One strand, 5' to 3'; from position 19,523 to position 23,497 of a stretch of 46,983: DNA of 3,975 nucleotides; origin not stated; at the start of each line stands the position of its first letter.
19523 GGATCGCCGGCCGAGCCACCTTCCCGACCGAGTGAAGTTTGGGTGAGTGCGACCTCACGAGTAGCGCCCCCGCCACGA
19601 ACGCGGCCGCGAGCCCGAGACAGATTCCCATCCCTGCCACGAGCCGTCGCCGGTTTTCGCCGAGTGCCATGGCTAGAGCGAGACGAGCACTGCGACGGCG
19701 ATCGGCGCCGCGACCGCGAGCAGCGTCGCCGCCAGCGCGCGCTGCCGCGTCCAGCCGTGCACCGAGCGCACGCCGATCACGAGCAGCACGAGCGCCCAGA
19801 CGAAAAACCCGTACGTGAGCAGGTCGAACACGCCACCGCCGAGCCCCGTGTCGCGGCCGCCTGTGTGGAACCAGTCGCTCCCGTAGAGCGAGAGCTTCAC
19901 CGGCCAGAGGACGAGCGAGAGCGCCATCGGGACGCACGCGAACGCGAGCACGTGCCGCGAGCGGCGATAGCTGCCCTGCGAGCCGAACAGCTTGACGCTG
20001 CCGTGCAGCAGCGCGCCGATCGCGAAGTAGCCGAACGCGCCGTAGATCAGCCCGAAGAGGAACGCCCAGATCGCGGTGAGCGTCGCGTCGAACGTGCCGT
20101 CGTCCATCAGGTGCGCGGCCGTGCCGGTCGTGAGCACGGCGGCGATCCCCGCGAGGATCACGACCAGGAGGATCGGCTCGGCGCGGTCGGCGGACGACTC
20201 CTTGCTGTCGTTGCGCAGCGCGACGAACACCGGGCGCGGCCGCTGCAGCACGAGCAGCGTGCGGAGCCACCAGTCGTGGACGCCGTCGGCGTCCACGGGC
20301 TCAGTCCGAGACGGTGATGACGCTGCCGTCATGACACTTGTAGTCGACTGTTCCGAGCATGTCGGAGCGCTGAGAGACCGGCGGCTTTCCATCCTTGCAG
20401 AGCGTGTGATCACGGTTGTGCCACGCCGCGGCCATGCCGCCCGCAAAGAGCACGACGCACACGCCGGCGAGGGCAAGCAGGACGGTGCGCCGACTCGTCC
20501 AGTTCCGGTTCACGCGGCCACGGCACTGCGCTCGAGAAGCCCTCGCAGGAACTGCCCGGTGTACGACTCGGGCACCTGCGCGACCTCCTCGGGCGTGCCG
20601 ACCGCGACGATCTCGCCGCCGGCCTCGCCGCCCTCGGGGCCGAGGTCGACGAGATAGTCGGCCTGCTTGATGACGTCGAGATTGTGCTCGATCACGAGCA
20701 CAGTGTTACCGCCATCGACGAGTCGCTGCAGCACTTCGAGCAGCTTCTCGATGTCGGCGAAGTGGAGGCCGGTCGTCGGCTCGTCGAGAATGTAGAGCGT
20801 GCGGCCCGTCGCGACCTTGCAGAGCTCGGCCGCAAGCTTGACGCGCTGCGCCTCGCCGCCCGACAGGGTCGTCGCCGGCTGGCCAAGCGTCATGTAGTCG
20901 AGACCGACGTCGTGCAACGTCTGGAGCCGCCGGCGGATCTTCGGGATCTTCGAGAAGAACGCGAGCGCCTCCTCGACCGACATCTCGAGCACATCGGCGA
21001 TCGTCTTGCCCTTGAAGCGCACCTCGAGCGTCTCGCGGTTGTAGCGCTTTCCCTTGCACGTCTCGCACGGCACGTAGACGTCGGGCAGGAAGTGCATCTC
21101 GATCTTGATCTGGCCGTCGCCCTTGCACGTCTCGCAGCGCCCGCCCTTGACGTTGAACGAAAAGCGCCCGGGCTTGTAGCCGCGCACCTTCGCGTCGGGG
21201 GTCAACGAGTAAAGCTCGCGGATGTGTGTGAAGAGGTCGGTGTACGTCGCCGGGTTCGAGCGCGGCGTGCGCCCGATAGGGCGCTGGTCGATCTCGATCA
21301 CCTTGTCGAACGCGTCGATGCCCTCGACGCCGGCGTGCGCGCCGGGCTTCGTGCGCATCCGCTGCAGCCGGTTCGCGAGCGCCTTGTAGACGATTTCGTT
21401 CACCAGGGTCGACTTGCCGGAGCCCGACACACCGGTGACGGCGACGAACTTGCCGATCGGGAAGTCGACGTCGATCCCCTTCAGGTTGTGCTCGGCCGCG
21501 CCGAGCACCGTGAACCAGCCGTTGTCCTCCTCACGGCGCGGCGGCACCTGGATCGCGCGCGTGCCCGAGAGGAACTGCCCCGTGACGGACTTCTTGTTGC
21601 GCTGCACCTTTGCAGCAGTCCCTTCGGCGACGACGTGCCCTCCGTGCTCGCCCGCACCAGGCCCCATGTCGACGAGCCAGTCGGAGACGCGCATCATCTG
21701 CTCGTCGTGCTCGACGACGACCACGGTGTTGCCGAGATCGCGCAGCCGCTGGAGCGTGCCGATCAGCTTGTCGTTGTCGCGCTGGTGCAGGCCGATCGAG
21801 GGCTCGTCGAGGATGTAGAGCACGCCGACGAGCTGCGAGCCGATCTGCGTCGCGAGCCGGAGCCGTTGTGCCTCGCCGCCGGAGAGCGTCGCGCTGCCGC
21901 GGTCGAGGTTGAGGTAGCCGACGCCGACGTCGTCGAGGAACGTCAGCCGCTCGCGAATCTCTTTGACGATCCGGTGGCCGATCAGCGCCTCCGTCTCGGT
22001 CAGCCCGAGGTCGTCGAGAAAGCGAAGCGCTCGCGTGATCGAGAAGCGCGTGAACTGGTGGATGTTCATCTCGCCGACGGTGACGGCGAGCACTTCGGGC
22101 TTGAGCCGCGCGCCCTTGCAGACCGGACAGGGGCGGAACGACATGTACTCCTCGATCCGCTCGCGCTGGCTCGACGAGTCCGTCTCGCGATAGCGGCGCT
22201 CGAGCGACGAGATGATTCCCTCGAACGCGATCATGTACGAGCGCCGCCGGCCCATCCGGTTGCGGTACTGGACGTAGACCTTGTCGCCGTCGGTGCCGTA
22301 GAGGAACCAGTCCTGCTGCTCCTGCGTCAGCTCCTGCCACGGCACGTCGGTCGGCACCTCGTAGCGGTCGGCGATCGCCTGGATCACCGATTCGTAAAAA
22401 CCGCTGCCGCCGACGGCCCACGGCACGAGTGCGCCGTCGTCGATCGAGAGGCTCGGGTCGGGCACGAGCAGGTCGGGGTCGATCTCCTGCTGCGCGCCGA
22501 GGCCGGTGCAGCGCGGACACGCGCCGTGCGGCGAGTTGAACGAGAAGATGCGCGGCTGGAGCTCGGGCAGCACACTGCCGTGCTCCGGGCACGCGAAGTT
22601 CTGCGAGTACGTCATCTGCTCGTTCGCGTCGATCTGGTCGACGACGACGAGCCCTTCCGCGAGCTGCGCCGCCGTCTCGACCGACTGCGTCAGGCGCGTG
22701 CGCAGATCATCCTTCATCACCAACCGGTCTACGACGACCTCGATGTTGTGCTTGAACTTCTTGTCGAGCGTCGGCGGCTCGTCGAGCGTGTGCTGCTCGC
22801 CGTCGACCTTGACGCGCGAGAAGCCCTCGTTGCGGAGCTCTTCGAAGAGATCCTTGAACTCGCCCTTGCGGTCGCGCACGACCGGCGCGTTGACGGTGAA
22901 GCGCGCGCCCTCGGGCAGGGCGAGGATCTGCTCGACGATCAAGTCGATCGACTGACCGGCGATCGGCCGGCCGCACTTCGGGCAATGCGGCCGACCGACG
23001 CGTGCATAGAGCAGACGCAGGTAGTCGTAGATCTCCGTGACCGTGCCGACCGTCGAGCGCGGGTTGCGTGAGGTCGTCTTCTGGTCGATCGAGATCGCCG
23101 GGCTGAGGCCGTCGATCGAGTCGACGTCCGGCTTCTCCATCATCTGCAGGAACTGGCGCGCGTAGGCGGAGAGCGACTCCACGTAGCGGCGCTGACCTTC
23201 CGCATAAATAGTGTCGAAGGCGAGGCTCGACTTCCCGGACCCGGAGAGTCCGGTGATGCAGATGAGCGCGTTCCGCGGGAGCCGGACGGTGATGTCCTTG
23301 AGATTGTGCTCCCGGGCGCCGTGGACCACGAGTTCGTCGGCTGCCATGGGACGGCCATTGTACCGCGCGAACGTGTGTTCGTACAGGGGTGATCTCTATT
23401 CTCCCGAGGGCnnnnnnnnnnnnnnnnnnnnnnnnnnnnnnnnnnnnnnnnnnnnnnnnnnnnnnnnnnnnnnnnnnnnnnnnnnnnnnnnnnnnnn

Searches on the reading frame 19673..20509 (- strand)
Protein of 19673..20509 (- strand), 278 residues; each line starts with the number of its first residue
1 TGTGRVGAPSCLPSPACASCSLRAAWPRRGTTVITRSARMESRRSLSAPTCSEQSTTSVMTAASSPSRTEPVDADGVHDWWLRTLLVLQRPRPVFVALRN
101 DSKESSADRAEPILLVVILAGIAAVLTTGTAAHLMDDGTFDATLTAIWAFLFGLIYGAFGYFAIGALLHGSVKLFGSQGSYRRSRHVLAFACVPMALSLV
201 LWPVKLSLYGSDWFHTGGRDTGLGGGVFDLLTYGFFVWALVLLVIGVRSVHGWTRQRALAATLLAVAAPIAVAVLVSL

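Call 9: search_protein_families(library=ncbifam, proteins=[window:19673-20509:-], max_evalue=0.00001)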
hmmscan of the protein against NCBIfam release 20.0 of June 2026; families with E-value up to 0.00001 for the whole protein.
window:19673-20509:- (278 aa): 0 families

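Call 43: search_protein_families(library=pfam, proteins=[window:19673-20509:-], max_evalue=0.0001)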
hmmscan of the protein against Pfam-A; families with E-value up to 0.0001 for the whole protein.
window:19673-20509:- (278 aa): 1 family
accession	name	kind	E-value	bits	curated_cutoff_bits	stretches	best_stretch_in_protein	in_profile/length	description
PF04893.22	Yip1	-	1.6e-18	67.6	28.6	1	87-274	3-171/173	Yip1 domain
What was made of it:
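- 19673..20296 (-): Yip1-domain membrane protein, starting 4 nt after the small ORF; probable third gene of the uvrA operon. Call 43 (PF04893).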

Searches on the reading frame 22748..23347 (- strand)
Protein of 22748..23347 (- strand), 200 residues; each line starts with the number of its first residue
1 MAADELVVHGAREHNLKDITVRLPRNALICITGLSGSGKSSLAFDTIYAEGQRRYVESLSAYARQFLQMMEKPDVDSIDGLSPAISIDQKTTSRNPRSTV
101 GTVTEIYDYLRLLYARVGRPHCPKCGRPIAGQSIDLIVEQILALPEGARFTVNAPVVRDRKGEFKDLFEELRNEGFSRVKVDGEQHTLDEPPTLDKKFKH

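Call 12: find_related_loci(query=window:22748-23347:-, collection=genome_contigs, flank=4000)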
Query window:22748-23347:- (200 aa) in genome_contigs; peptide patterns used: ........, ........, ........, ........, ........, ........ (x = any residue, [..] = any of these).
600 stretches matched a pattern (row limit reached: there are more); 599 encode a relative of the query (tblastn E <= 1e-3); the best 80 are kept; 80 distinct loci.
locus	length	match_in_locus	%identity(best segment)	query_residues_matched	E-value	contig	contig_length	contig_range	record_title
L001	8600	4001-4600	89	1-200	4e-121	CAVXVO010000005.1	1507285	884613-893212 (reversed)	MAG: uncultured Actinomycetes bacterium isolate MFD06714.bin.1.149 genome assembly, contig: contig_26109, whole genome s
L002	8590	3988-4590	89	1-200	5e-119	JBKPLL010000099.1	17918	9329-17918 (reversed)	MAG: Actinomycetota bacterium isolate GS_HAYS_MAG_00093 GS_HAYS_000001093030, whole genome shotgun sequence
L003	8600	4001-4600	88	1-200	1e-118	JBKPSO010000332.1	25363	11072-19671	MAG: Actinomycetota bacterium isolate GS_EKS_MAG_00020 GS_EKS_000001266050, whole genome shotgun sequence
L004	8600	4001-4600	86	1-200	9e-116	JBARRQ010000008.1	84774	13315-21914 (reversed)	MAG: Gaiellaceae bacterium isolate MFD13499_ilm_asm_bin25 k127_64534, whole genome shotgun sequence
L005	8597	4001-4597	87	2-200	2e-114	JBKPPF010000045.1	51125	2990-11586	MAG: Actinomycetota bacterium isolate GS_EKS_MAG_00109 GS_EKS_000001318594, whole genome shotgun sequence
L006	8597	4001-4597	76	2-200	6e-101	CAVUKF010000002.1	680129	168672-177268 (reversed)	MAG: uncultured Solirubrobacterales bacterium isolate MFD01716.bin.2.32 genome assembly, contig: contig_17773, whole gen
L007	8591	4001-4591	76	4-200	1e-99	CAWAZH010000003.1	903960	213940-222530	MAG: uncultured Actinomycetes bacterium isolate MFD04212.bin.1.195 genome assembly, contig: contig_1983, whole genome sh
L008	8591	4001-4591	76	4-200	3e-99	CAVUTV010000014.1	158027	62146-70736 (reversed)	MAG: uncultured Solirubrobacterales bacterium isolate MFD00964.bin.2.272 genome assembly, contig: contig_27916, whole ge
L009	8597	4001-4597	74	2-200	8e-99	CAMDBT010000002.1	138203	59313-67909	MAG: Bifidobacterium breve isolate MaH-09apr19-213 genome assembly, contig: MaH-09apr19-C123, whole genome shotgun seque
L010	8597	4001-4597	74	2-200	3e-99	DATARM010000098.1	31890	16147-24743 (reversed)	MAG TPA_asm: Solirubrobacteraceae bacterium isolate SMAG_U5493 k141_6017315, whole genome shotgun sequence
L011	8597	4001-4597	75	2-200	4e-99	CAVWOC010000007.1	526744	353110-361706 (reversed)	MAG: uncultured Actinomycetes bacterium isolate MFD09603.bin.1.402 genome assembly, contig: contig_35017, whole genome s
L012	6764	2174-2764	74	4-200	1e-98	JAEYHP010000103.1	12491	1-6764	MAG: Bacillota bacterium isolate OH_HFB_328 k127_1598658, whole genome shotgun sequence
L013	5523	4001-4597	74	2-200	6e-98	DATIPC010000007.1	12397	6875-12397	MAG TPA_asm: Solirubrobacterales bacterium isolate SMAG_U15840 k141_1241529, whole genome shotgun sequence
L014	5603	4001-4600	73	1-200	2e-96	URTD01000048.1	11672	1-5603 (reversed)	uncultured Collinsella sp. isolate UMGS1321 genome assembly, contig: NODE_1414_length_11672_cov_3.129724, whole genome s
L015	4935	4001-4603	75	1-200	3e-96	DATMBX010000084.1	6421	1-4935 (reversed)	MAG TPA_asm: Solirubrobacterales bacterium isolate SMAG_U13365 k141_336857, whole genome shotgun sequence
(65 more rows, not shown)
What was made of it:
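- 20510..23347 (-): uvrA (945 aa). Call 12 finds 86-89% identical UvrA N-termini in Gaiellaceae-like MAGs.
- Tried and rejected: First genome scan (call 12).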
